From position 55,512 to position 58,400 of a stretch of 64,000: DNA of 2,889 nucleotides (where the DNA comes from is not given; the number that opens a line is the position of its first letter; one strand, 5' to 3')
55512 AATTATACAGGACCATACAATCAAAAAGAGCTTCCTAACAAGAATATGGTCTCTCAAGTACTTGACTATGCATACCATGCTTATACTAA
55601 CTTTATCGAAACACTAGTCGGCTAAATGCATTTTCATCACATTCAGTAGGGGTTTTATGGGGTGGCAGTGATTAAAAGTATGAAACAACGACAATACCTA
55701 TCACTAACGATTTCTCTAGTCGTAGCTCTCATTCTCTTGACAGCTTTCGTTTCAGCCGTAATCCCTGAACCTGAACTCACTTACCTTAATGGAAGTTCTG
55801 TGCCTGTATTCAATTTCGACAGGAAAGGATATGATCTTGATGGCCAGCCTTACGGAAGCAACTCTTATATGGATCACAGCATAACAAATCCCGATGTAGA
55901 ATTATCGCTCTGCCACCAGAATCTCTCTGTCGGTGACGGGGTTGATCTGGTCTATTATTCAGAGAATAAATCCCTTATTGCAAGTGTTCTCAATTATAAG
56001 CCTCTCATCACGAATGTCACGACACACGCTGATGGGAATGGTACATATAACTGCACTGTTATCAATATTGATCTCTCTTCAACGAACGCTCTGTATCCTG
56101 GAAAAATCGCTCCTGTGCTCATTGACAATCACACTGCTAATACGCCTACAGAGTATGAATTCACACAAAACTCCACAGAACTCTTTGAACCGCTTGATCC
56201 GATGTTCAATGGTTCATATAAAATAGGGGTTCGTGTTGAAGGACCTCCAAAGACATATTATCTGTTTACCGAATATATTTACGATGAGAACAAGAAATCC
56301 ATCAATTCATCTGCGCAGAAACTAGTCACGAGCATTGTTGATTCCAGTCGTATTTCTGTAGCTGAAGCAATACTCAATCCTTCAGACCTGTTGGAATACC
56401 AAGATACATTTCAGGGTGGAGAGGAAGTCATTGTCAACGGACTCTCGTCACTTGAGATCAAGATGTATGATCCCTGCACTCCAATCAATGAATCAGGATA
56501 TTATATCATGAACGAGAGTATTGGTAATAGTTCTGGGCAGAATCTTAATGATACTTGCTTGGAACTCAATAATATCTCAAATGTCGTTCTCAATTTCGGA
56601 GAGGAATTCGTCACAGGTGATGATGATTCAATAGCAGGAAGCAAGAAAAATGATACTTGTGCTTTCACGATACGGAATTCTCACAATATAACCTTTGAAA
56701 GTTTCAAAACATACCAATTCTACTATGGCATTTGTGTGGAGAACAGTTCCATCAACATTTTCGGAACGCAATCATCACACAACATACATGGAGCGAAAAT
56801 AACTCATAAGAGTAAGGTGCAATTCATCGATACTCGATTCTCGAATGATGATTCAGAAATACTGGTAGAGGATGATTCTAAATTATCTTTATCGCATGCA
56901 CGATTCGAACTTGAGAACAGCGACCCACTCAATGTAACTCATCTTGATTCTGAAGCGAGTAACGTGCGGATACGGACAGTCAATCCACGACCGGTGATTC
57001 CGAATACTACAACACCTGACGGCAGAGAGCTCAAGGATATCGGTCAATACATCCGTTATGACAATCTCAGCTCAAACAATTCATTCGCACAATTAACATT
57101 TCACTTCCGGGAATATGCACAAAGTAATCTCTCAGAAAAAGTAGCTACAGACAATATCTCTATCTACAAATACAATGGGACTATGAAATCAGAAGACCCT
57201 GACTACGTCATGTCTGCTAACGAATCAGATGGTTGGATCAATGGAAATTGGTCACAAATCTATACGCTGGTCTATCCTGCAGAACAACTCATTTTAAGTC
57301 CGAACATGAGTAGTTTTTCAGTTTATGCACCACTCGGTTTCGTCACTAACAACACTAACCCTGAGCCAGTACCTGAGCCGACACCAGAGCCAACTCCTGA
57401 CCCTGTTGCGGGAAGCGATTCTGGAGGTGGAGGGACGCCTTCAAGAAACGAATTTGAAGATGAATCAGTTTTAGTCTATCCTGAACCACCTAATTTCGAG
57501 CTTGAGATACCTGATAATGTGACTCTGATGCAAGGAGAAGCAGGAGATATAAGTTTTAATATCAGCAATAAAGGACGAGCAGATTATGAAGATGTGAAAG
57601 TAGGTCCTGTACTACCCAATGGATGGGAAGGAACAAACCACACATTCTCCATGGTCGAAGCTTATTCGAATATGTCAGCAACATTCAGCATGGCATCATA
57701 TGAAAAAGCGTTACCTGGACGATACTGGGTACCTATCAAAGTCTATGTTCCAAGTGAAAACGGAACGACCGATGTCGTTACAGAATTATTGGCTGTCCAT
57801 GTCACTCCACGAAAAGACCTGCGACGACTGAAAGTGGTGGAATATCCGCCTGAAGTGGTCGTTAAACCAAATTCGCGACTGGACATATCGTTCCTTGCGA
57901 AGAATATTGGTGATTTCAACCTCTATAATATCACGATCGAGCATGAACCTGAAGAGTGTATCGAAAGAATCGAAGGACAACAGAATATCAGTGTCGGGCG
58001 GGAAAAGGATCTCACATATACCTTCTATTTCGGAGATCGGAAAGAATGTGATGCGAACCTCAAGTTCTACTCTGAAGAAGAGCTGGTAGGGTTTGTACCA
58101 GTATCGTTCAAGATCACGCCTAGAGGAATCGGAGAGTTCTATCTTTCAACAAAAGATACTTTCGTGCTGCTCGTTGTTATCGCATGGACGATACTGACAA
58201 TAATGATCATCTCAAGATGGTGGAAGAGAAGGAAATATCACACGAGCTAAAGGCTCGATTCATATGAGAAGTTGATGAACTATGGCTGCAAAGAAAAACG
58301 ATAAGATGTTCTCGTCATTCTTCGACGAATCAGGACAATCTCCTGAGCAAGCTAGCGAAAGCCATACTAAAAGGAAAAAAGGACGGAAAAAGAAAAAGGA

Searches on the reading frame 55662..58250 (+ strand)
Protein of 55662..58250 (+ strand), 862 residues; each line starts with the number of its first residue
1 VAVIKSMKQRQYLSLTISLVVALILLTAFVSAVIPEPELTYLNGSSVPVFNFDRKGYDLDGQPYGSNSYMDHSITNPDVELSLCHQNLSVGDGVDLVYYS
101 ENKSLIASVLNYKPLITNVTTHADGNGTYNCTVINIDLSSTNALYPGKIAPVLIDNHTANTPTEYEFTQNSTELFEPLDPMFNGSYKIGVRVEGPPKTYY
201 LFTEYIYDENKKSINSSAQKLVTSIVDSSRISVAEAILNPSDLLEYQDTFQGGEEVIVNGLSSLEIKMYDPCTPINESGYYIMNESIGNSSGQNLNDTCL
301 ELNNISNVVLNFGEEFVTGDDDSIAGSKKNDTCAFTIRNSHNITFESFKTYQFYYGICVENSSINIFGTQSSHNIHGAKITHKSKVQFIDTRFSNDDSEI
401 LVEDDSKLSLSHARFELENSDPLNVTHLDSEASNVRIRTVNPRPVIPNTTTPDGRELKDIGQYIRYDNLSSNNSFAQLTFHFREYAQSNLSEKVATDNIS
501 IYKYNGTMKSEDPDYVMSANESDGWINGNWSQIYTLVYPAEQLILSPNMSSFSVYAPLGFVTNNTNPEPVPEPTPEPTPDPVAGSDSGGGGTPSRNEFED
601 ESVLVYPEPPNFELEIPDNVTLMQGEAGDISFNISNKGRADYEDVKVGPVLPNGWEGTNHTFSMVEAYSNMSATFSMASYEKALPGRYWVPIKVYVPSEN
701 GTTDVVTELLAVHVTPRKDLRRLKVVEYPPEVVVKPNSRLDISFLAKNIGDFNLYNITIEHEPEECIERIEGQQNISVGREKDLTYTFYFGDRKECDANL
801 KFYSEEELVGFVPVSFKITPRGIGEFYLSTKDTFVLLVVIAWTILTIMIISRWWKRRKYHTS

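Call 9: search_protein_families(library=pfam, proteins=[window:55662-58250:+], max_evalue=0.001)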
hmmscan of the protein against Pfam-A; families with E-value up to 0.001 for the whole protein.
window:55662-58250:+ (862 aa): 1 family
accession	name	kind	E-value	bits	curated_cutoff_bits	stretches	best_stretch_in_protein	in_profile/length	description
PF10633.15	NPCBM_assoc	-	0.00039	21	24.4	1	624-694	3-75/78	NPCBM-associated, NEW3 domain of alpha-galactosidase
